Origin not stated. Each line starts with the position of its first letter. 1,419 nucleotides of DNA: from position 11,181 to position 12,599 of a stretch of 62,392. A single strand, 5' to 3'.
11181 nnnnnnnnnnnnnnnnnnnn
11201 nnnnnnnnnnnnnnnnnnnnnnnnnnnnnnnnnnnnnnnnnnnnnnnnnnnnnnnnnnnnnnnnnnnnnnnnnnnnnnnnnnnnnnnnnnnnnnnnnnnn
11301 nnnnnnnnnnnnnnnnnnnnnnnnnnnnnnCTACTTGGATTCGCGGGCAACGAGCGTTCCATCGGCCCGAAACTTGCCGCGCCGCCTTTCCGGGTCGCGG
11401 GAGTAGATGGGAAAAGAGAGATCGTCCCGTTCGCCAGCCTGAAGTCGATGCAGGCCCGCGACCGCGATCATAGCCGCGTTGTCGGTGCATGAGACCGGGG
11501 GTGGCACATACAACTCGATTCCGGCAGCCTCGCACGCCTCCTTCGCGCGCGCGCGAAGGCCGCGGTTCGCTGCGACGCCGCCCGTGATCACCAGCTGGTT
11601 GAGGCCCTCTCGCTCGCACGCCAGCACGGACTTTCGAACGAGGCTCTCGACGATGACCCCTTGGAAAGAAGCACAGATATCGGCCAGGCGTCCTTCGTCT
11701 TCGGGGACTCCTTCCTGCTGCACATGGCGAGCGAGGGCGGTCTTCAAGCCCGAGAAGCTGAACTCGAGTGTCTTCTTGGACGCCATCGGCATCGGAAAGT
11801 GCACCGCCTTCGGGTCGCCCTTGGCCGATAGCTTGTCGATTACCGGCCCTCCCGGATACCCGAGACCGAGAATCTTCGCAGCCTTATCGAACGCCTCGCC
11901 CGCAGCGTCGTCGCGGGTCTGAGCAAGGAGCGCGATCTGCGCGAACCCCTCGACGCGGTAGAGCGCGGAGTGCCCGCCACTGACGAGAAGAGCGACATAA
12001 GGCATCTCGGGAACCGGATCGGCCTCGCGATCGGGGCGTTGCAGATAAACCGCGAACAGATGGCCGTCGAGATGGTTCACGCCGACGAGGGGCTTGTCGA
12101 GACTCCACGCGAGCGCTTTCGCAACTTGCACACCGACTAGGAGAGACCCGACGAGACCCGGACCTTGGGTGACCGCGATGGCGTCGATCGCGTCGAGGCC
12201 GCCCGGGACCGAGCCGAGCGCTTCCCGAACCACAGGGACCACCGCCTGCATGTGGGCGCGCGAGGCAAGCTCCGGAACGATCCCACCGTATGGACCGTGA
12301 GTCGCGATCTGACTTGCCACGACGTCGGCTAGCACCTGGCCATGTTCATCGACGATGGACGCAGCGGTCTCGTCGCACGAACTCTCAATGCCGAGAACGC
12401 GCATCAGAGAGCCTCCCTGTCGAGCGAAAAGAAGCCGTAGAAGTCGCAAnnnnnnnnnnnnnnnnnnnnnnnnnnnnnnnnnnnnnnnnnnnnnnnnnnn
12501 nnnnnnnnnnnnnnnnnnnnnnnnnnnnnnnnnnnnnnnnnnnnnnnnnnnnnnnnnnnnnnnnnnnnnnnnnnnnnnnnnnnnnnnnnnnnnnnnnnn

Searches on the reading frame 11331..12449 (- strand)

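Call 31: search_protein_families(library=pfam, proteins=[window:11331-12449:-])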
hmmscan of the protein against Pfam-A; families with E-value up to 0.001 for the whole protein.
window:11331-12449:- (372 aa): 3 families
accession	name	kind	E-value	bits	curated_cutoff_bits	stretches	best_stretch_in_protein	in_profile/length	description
PF00814.31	TsaD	-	3e-90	302.9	24.8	1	38-329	1-263/264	tRNA N6-adenosine threonylcarbamoyltransferase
PF22521.2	HypF_C_2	-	5.3e-08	33.4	27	1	252-324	163-235/241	Carbamoyltransferase, Kae1-like Domain, second subdomain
PF02543.21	Carbam_trans_N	-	0.00093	19.2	24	0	245-304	268-322/346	Carbamoyltransferase N-terminus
